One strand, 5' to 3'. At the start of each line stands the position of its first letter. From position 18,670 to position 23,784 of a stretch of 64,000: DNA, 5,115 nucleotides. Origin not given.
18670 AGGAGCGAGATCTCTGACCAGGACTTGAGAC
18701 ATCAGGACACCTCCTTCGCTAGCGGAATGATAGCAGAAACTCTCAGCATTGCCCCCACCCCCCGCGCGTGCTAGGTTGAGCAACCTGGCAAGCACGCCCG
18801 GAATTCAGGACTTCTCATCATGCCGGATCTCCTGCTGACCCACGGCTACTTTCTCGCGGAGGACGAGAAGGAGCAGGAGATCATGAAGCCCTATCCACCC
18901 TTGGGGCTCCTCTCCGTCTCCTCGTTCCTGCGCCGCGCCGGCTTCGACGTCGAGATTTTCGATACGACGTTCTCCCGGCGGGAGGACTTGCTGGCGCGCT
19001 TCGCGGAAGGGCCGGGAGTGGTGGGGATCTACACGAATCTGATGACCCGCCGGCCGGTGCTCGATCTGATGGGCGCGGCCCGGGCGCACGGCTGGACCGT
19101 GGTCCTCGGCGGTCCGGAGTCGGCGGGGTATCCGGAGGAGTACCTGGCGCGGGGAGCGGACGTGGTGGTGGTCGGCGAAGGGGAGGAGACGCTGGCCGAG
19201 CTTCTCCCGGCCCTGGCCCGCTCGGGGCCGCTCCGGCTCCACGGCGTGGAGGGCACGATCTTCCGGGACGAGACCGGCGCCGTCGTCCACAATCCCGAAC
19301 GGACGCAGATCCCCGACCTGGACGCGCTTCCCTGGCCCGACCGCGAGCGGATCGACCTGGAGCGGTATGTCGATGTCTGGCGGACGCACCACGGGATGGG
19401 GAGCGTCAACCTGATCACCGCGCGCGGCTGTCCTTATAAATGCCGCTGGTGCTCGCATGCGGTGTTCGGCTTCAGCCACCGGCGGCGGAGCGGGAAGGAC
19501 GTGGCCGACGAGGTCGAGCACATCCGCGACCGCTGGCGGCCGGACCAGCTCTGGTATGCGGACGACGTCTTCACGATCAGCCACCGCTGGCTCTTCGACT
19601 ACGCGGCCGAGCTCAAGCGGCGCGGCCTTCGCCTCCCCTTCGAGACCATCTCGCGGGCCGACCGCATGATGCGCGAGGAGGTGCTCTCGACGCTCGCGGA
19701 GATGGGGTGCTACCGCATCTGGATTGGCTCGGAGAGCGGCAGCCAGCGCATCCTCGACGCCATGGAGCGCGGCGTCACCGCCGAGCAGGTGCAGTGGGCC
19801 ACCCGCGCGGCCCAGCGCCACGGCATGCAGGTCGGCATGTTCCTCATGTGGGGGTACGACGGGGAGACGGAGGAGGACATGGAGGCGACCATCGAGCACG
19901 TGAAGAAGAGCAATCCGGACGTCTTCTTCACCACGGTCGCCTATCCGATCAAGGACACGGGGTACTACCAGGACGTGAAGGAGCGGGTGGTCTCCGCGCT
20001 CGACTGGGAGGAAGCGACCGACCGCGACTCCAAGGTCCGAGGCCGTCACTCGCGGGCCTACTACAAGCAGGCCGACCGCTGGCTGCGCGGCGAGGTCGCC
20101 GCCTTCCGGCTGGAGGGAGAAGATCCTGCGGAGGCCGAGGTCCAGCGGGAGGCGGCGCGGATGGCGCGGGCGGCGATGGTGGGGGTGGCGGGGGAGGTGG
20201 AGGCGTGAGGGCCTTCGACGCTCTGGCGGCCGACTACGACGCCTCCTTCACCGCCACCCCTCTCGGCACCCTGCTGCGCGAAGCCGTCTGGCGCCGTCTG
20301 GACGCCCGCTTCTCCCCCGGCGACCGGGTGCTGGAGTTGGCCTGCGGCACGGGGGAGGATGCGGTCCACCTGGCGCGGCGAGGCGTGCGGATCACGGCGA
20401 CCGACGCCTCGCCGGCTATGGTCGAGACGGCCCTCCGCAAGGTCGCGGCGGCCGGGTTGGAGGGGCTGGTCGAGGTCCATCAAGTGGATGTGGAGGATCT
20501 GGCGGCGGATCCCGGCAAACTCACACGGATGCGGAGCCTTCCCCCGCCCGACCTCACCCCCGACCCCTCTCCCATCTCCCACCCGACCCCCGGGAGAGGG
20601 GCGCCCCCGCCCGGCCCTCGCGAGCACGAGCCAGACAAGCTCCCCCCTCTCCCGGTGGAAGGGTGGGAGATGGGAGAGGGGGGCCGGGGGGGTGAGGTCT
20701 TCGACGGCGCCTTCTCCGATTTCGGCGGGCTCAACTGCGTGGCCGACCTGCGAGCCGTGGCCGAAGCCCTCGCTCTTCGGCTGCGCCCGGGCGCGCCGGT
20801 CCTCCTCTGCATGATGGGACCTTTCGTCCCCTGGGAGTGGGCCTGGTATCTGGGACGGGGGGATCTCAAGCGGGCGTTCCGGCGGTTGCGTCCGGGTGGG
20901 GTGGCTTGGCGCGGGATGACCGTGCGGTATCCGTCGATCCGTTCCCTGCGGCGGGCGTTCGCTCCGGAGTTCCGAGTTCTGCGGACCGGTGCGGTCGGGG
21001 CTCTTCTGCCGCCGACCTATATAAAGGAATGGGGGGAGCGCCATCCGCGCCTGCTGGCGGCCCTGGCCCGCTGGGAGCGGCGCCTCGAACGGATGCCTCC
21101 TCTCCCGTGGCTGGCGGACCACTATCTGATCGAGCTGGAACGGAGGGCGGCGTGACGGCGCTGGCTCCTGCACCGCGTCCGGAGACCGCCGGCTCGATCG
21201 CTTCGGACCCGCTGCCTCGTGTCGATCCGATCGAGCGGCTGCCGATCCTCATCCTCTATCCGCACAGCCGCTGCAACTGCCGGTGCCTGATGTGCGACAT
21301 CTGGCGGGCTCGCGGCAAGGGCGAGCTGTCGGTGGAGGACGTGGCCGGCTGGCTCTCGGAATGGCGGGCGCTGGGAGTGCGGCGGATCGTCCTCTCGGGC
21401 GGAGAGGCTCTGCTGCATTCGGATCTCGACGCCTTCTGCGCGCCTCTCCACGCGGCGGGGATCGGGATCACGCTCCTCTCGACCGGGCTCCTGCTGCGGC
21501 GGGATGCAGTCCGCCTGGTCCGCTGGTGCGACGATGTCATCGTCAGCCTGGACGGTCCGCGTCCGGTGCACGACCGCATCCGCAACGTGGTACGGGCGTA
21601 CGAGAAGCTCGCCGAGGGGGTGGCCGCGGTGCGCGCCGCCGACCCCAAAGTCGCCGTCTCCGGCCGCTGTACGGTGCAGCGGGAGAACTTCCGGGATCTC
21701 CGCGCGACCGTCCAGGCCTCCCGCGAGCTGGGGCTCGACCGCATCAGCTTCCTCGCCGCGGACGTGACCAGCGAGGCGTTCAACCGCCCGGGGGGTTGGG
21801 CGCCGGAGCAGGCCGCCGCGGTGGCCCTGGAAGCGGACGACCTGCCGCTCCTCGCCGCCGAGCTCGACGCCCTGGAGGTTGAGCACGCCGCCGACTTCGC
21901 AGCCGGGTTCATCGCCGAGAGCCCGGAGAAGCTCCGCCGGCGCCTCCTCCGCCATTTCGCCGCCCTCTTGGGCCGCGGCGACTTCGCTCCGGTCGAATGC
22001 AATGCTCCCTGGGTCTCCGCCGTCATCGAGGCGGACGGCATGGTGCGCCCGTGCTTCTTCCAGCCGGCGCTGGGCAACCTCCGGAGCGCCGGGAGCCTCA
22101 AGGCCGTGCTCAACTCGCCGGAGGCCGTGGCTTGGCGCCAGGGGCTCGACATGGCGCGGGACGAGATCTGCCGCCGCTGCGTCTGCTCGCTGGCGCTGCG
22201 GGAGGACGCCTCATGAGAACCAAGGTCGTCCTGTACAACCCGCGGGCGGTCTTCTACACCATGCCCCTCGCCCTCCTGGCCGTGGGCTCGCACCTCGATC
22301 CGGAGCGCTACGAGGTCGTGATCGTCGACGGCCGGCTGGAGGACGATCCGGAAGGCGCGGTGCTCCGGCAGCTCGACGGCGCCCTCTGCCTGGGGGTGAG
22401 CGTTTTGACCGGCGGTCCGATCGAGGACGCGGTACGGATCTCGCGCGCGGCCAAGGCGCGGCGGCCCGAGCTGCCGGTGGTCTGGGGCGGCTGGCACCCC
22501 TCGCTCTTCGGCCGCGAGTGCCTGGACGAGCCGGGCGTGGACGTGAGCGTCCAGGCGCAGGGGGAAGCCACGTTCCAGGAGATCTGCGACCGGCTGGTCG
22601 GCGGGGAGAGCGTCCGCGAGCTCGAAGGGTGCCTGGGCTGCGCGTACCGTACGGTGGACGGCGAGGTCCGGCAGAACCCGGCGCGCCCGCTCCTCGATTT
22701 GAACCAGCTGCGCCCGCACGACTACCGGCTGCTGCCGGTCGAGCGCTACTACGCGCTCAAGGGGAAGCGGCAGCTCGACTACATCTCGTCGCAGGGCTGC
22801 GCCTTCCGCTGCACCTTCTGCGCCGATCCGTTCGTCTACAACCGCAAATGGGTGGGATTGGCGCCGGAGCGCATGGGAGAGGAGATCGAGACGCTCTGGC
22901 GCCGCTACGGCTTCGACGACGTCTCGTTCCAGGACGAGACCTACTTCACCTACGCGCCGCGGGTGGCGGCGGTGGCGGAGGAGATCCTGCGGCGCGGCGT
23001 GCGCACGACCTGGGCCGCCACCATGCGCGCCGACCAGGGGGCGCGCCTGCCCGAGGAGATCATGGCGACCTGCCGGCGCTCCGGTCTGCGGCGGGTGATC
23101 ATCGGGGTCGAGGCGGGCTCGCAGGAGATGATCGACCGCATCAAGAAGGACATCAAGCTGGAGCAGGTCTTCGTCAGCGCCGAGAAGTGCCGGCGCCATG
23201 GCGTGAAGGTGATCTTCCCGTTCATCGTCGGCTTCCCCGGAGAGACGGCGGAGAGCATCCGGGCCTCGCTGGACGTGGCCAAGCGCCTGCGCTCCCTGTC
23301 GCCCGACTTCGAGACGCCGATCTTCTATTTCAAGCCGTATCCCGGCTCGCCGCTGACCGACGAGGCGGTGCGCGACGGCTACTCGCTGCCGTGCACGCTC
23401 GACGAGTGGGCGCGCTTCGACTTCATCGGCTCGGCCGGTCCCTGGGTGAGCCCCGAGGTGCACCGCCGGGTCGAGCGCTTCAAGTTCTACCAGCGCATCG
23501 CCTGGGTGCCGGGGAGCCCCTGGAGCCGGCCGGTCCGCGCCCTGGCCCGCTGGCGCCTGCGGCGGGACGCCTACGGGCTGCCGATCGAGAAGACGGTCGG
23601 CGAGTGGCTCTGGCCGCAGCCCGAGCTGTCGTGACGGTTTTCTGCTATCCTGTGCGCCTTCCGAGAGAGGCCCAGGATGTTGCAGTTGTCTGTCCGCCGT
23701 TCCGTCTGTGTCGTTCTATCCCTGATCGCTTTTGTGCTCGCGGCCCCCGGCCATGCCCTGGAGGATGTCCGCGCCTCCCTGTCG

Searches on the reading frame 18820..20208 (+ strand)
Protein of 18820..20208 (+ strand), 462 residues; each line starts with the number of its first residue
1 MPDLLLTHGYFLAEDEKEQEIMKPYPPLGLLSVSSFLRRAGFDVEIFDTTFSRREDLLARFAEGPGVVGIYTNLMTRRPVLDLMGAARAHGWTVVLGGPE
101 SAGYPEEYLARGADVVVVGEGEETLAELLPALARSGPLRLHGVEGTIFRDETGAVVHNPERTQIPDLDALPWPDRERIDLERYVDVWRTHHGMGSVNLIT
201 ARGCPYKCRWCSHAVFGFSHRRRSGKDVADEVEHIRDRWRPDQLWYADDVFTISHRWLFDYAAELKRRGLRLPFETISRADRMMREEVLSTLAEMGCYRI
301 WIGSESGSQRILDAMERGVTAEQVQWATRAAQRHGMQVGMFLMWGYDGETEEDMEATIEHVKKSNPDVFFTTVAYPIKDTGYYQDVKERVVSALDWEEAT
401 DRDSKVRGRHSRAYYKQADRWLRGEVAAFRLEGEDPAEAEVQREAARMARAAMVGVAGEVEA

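Call 8: search_protein_families(library=pfam, proteins=[window:18820-20208:+], max_evalue=0.001)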
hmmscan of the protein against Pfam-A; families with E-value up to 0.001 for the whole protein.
window:18820-20208:+ (462 aa): 2 families
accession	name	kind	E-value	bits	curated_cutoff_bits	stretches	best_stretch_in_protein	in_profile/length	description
PF04055.27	Radical_SAM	-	5.4e-20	72.6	29.5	1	199-360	2-165/166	Radical SAM superfamily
PF02310.24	B12-binding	-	1.3e-18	67.4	32.1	1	25-129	12-121/121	B12 binding domain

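Call 32: search_protein_families(library=ncbifam, proteins=[window:18820-20208:+], max_evalue=0.01)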
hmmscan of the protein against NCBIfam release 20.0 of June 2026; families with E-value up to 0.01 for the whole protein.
window:18820-20208:+ (462 aa): 36 families (the best 25 are shown)
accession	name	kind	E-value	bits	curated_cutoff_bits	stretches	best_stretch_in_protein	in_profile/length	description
TIGR02026.1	BchE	equivalog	1.2e-38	133.3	481.35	1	19-392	14-393/497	magnesium-protoporphyrin IX monomethyl ester anaerobic oxidative cyclase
TIGR03471.1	HpnJ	equivalog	1e-35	123.6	577.6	1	93-389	99-390/472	hopanoid biosynthesis associated radical SAM protein HpnJ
TIGR04072.2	rSAM_ladder_B12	equivalog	2.7e-32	112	360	2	187-371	174-356/443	lipid biosynthesis B12-binding/radical SAM protein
NF050148.1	rSAM_ApyD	equivalog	4.6e-32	111.2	750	1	12-361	10-363/645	RiPP biosynthesis radical SAM protein ApyD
TIGR04479.1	bcpD_PhpK_rSAM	subfamily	2.9e-31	108.4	600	1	28-377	73-422/504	PhpK family radical SAM P-methyltransferase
TIGR04013.1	B12_SAM_MJ_1487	hypoth_equivalog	5.3e-30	104.5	251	2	78-238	57-195/382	TIGR04013 family B12-binding domain/radical SAM domain-containing protein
TIGR04014.1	B12_SAM_MJ_0865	equivalog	2e-28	99.4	360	2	279-383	252-355/434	methyl-coenzyme M reductase glutamine C-methyltransferase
TIGR04367.1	HpnR_B12_rSAM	equivalog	4.8e-28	97.9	650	1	25-385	20-372/490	hopanoid C-3 methylase HpnR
NF038361.1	rSAM_Sden_1168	equivalog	4e-25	88.4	575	1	113-363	199-450/560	Sden_1168 family B12-binding radical SAM P-methyltransferase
TIGR03975.1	rSAM_ocin_1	subfamily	5.4e-22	78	281.85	1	64-361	128-427/606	RiPP maturation radical SAM C-methyltransferase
TIGR04385.1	B12_rSAM_cofa1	equivalog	1.5e-21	77.2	450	1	95-361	103-361/438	B12 lower ligand biosynthesis radical SAM protein BzaD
TIGR04295.1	B12_rSAM_oligo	hypoth_equivalog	2.4e-18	66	400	1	81-319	91-316/422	TIGR04295 family B12-binding domain-containing radical SAM protein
NF033712.0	B12_rSAM_KedN5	subfamily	9.6e-16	57.1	700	1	94-213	94-213/624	KedN5 family methylcobalamin-dependent radical SAM C-methyltransferase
NF033070.1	rSAM_AprD4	equivalog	5.1e-14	52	500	1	26-361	41-363/456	AprD4 family radical SAM diol-dehydratase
NF040542.1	rSAM_RCCLKC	equivalog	1.8e-11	43.9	450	1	104-345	91-332/423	arsinothricin biosynthesis radical SAM protein ArsL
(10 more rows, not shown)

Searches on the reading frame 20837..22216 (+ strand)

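Call 8: search_protein_families(library=pfam, proteins=[window:20837-22216:+], max_evalue=0.001)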
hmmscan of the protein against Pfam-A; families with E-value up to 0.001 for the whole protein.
window:20837-22216:+ (459 aa): 2 families
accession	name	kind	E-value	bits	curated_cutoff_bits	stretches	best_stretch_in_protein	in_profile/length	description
PF04055.27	Radical_SAM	-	2.7e-15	57.3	29.5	1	142-292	3-163/166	Radical SAM superfamily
PF13186.11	SPASM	-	8.1e-10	39.3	21.5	1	388-448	1-66/67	Iron-sulfur cluster-binding domain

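Call 32: search_protein_families(library=ncbifam, proteins=[window:20837-22216:+], max_evalue=0.01)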
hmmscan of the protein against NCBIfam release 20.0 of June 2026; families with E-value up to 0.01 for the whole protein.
window:20837-22216:+ (459 aa): 45 families (the best 25 are shown)
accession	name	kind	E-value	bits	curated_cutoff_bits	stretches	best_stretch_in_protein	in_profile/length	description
TIGR04250.1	SCM_rSAM_ScmE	equivalog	3e-19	69.1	400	1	144-448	11-317/358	SynChlorMet cassette radical SAM/SPASM protein ScmE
TIGR03961.1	rSAM_PTO1314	hypoth_equivalog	8.1e-19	68.1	306.05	1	145-300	32-183/332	PTO1314 family radical SAM protein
TIGR04051.1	rSAM_NirJ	equivalog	2e-18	66.5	515.45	1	136-303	2-171/354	heme d1 biosynthesis radical SAM protein NirJ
TIGR04546.1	rSAM_ahbC_deAc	equivalog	1.3e-16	60.4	650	1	134-306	37-211/390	12,18-didecarboxysiroheme deacetylase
TIGR04054.1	rSAM_NirJ1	equivalog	6.9e-15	54.6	650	1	136-306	36-208/387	putative heme d1 biosynthesis radical SAM protein NirJ1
TIGR04347.1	pseudo_SAM_Halo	equivalog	5.9e-14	52.1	525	1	133-309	35-213/390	TIGR04347 family pseudo-SAM/SPASM protein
TIGR04317.1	W_rSAM_matur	equivalog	1.7e-13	50.4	380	1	142-304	10-180/349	tungsten cofactor oxidoreductase radical SAM maturase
TIGR04545.1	rSAM_ahbD_hemeb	equivalog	9.3e-13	48.3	500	1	145-300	9-167/339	heme b synthase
TIGR04466.1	rSAM_BlsE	equivalog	1e-11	44.9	400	1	145-288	12-155/327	cytosylglucuronate decarboxylase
TIGR03913.1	rad_SAM_trio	equivalog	1.1e-11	43.8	591.75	1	145-299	28-183/477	GDL motif peptide-associated radical SAM/SPASM maturase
TIGR02668.1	moaA_archaeal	equivalog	6.7e-11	41.7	325.25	1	144-266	18-144/303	GTP 3',8-cyclase MoaA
TIGR04251.1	SCM_rSAM_ScmF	equivalog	4.4e-10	39.5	400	1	140-307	8-181/353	SynChlorMet cassette radical SAM/SPASM protein ScmF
TIGR02666.1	moaA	equivalog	6e-10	38.6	284.05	1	144-271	18-156/336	GTP 3',8-cyclase MoaA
TIGR04133.1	rSAM_w_lipo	hypoth_equivalog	6.8e-10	38.4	425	1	144-302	32-196/350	TIGR04133 family radical SAM/SPASM protein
NF050035.1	rSAM_WgK_link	exception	8.4e-10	38.2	650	1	144-307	17-183/367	radical SAM/SPASM peptide maturase WgkB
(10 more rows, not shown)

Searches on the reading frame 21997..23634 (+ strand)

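Call 8: search_protein_families(library=pfam, proteins=[window:21997-23634:+], max_evalue=0.001)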
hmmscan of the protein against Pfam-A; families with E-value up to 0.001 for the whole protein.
window:21997-23634:+ (545 aa): 2 families
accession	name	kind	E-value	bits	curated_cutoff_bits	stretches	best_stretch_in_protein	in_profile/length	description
PF04055.27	Radical_SAM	-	4.8e-21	76.1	29.5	1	262-426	1-164/166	Radical SAM superfamily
PF02310.24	B12-binding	-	1.1e-13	51.5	32.1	1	86-196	10-120/121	B12 binding domain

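Call 32: search_protein_families(library=ncbifam, proteins=[window:21997-23634:+], max_evalue=0.01)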
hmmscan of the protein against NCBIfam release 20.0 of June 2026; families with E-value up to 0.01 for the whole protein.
window:21997-23634:+ (545 aa): 30 families (the best 25 are shown)
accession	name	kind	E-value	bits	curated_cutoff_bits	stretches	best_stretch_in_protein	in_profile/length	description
TIGR03471.1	HpnJ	equivalog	4.7e-34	118.1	577.6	1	144-462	83-392/472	hopanoid biosynthesis associated radical SAM protein HpnJ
TIGR02026.1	BchE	equivalog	9.8e-33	113.7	481.35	1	141-457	75-387/497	magnesium-protoporphyrin IX monomethyl ester anaerobic oxidative cyclase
NF050148.1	rSAM_ApyD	equivalog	1.2e-32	113.2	750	1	144-457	89-393/645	RiPP biosynthesis radical SAM protein ApyD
TIGR04072.2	rSAM_ladder_B12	equivalog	3.9e-26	91.7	360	1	157-461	97-376/443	lipid biosynthesis B12-binding/radical SAM protein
NF038361.1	rSAM_Sden_1168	equivalog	2.8e-25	88.9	575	1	133-461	145-477/560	Sden_1168 family B12-binding radical SAM P-methyltransferase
TIGR04385.1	B12_rSAM_cofa1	equivalog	1.1e-23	84.2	450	1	151-431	92-364/438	B12 lower ligand biosynthesis radical SAM protein BzaD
TIGR04367.1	HpnR_B12_rSAM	equivalog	3.3e-22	78.7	650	1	88-411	20-333/490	hopanoid C-3 methylase HpnR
TIGR04479.1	bcpD_PhpK_rSAM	subfamily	7.6e-22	77.3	600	1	180-446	170-422/504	PhpK family radical SAM P-methyltransferase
TIGR04013.1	B12_SAM_MJ_1487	hypoth_equivalog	2.9e-20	72.4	251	2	365-456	267-356/382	TIGR04013 family B12-binding domain/radical SAM domain-containing protein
TIGR04014.1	B12_SAM_MJ_0865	equivalog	1.1e-19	70.5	360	1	175-459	84-360/434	methyl-coenzyme M reductase glutamine C-methyltransferase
NF033070.1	rSAM_AprD4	equivalog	4.4e-18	65.4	500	1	257-462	194-395/456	AprD4 family radical SAM diol-dehydratase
TIGR03975.1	rSAM_ocin_1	subfamily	2.5e-15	56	281.85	1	147-437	146-436/606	RiPP maturation radical SAM C-methyltransferase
NF040542.1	rSAM_RCCLKC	equivalog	1.1e-11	44.6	450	1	132-422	52-341/423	arsinothricin biosynthesis radical SAM protein ArsL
NF033712.0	B12_rSAM_KedN5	subfamily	1e-10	40.5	700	1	142-426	75-365/624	KedN5 family methylcobalamin-dependent radical SAM C-methyltransferase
TIGR03960.1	rSAM_fuse_unch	hypoth_equivalog_domain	6.8e-09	34.8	462.3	1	266-431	260-424/605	TIGR03960 family B12-binding radical SAM protein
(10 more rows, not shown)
